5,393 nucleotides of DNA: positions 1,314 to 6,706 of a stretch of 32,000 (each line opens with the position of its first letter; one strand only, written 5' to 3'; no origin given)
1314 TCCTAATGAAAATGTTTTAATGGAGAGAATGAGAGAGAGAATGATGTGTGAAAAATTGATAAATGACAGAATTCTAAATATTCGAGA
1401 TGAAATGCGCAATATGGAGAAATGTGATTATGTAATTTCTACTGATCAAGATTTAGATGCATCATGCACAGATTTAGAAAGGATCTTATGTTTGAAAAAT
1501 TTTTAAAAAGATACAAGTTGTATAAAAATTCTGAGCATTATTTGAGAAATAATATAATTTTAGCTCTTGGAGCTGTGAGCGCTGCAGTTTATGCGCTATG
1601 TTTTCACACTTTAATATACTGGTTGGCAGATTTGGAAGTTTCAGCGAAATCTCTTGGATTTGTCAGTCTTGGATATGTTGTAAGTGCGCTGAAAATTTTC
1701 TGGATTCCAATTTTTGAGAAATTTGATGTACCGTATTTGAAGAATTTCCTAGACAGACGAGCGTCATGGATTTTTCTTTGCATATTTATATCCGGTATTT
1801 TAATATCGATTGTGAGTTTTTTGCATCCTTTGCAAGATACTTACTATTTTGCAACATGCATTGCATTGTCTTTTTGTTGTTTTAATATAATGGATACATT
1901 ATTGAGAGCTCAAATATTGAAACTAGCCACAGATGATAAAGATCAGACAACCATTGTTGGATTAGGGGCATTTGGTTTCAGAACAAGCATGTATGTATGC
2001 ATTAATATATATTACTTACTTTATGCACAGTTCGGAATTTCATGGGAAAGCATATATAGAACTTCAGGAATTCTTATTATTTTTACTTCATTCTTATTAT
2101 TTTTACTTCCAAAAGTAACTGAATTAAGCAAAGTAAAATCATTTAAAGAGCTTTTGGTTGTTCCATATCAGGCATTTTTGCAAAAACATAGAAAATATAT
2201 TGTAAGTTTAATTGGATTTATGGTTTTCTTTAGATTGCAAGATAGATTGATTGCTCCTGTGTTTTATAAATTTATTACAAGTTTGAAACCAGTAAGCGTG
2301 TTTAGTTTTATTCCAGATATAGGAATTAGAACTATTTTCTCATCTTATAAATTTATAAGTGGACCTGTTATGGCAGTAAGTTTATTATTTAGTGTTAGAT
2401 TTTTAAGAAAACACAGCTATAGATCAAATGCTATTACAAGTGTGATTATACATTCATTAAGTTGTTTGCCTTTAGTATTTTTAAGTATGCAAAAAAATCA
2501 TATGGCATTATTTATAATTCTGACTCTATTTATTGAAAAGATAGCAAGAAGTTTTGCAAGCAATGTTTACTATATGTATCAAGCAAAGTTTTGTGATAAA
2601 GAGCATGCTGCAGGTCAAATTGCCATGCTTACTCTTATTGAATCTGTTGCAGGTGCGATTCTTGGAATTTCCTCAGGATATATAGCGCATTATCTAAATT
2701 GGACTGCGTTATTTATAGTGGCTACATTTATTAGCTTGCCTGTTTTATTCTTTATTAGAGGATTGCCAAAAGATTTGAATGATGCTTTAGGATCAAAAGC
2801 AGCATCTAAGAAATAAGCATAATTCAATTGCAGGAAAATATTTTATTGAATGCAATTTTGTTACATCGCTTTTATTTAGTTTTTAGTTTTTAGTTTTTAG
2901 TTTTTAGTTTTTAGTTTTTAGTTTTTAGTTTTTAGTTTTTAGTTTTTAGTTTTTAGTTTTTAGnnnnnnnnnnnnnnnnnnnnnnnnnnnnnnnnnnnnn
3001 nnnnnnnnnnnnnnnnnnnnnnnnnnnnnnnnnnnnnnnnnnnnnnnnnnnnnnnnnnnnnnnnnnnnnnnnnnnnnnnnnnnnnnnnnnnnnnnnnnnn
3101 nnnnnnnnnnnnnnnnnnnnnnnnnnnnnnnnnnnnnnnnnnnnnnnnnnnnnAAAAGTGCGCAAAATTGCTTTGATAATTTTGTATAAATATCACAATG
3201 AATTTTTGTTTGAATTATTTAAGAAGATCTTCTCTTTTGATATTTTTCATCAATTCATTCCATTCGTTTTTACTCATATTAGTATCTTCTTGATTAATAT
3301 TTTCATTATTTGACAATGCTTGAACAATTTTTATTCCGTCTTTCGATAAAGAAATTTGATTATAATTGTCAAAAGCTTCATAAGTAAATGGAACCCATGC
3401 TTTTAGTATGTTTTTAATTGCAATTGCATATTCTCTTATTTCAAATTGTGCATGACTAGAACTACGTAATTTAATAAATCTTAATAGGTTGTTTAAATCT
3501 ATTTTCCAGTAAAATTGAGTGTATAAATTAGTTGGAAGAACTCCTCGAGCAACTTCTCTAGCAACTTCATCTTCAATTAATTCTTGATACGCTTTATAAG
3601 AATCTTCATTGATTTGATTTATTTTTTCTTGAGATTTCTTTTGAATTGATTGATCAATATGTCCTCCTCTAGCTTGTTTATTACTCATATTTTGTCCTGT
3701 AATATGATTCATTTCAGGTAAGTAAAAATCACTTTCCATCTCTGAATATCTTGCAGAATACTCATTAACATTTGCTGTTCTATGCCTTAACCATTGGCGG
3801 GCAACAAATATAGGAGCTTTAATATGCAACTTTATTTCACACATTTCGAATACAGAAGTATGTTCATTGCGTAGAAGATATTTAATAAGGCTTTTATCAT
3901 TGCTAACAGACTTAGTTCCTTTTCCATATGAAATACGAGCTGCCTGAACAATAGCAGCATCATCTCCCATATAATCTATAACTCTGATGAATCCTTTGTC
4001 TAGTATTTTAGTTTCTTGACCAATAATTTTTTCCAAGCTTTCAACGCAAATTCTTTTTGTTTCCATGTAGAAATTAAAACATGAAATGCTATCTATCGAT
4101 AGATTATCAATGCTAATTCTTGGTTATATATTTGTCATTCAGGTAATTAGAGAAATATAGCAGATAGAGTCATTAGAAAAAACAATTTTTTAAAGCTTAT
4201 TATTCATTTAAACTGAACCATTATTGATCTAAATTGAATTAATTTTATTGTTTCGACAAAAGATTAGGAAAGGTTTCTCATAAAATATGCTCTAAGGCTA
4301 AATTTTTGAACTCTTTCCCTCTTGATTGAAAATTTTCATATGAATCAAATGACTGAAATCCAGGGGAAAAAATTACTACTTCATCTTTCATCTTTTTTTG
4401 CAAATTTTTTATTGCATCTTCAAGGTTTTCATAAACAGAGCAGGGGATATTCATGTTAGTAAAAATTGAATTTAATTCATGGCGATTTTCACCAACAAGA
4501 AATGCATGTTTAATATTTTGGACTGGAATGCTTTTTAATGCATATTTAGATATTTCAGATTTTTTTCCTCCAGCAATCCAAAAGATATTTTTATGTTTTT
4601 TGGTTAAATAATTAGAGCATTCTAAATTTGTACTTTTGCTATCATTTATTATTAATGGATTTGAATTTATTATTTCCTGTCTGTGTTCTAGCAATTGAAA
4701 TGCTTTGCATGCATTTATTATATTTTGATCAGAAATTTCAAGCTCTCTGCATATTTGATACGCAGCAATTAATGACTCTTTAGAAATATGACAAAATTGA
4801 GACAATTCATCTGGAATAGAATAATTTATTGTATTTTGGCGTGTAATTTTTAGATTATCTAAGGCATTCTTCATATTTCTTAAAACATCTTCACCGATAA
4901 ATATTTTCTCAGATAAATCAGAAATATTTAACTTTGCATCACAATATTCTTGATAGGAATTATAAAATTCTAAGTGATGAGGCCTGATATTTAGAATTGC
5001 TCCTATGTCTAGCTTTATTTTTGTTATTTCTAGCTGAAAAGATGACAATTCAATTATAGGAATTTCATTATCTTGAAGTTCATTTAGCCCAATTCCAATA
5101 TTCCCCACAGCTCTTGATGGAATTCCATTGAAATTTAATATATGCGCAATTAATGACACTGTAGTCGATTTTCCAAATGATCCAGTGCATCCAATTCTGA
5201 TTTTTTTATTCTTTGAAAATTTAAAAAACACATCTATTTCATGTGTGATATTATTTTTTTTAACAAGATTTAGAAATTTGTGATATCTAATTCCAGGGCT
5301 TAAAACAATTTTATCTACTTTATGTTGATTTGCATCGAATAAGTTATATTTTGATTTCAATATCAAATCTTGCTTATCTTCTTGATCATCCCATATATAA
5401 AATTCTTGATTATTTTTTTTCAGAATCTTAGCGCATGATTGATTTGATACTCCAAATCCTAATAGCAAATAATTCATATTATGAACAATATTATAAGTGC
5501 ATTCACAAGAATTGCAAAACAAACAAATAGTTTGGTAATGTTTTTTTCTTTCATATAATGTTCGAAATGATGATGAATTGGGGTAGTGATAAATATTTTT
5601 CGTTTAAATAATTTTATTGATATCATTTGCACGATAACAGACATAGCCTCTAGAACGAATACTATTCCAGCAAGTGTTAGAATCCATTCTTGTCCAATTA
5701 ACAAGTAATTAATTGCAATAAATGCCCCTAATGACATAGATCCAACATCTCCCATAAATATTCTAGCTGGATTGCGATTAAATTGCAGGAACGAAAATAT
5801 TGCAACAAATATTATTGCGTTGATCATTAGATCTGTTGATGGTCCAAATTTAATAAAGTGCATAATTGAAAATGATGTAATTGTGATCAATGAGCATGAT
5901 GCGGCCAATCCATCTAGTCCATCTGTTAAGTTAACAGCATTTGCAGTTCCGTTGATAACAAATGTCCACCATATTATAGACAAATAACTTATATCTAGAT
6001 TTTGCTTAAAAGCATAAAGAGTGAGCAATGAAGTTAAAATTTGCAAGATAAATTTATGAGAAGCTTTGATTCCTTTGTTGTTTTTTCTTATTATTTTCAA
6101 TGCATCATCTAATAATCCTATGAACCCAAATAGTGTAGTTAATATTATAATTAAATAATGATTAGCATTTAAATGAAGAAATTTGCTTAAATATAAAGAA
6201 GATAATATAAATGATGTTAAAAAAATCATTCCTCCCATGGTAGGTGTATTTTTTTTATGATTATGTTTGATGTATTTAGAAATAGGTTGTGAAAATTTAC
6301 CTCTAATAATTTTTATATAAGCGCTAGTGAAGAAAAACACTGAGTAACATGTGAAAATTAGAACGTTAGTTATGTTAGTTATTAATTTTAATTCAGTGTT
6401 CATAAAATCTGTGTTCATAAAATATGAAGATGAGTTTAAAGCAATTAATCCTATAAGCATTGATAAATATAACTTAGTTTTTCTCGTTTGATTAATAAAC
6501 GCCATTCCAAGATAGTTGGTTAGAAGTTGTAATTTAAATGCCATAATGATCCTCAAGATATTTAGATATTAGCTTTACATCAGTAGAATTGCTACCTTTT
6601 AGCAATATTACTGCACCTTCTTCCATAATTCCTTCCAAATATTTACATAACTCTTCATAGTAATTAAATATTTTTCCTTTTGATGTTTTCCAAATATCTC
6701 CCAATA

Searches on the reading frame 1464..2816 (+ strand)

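Call 9: search_protein_families(library=pfam, proteins=[window:1464-2816:+], max_evalue=0.001)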
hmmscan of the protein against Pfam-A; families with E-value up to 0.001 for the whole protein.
window:1464-2816:+ (450 aa): 1 family
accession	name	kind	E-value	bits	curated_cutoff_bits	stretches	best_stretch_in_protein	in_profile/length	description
PF07690.21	MFS_1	-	8.8e-14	51.6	33.4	3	156-399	114-345/347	Major Facilitator Superfamily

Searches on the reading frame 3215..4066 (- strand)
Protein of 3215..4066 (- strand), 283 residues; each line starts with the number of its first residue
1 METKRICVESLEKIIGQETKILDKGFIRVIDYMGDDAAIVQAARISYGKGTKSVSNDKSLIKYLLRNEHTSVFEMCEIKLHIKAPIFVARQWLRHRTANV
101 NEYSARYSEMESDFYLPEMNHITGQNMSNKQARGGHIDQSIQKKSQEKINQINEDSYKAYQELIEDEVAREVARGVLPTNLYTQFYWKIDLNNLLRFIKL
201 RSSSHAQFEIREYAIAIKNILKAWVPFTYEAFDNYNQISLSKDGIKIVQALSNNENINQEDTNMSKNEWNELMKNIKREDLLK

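Call 9: search_protein_families(library=pfam, proteins=[window:3215-4066:-], max_evalue=0.001)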
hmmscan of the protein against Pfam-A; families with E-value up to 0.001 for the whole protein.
window:3215-4066:- (283 aa): 1 family
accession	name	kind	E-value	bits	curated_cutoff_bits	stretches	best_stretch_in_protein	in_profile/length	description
PF02511.20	Thy1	-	7.2e-57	192.7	24.8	1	28-226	1-190/191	Thymidylate synthase complementing protein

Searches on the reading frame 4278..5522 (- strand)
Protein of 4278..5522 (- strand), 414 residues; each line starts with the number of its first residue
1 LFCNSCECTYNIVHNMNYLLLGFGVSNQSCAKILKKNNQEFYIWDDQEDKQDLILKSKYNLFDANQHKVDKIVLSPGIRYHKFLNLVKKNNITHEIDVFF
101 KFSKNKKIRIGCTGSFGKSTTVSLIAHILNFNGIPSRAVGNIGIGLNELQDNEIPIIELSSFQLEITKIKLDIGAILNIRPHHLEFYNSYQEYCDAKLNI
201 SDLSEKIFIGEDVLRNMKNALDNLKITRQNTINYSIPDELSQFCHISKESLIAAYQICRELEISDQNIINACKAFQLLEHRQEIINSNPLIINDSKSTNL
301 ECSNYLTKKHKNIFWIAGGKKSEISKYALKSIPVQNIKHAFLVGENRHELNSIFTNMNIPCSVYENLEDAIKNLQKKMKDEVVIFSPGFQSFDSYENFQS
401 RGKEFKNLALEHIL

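Call 9: search_protein_families(library=pfam, proteins=[window:4278-5522:-], max_evalue=0.001)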
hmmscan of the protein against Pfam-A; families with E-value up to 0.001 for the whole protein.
window:4278-5522:- (414 aa): 1 family
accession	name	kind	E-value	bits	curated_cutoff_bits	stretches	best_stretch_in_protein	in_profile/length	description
PF08245.18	Mur_ligase_M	-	2.8e-13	50.7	24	1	113-237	2-148/200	Mur ligase middle domain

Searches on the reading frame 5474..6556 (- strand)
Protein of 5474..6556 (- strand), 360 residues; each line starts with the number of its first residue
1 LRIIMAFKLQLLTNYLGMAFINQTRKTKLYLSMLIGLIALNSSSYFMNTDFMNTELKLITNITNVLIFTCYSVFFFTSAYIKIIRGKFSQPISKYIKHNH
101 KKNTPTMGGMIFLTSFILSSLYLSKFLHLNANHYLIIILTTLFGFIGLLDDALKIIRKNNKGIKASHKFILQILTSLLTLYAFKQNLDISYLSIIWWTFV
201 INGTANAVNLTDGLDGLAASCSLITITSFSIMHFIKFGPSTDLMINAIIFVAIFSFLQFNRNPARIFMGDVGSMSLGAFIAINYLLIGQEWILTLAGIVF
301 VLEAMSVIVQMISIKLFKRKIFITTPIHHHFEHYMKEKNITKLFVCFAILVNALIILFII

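Call 9: search_protein_families(library=pfam, proteins=[window:5474-6556:-], max_evalue=0.001)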
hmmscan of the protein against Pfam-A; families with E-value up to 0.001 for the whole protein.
window:5474-6556:- (360 aa): 1 family
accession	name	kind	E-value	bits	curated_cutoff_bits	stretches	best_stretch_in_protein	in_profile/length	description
PF00953.26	Glycos_transf_4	-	1.5e-28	100.2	27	1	135-284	3-156/160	Glycosyl transferase family 4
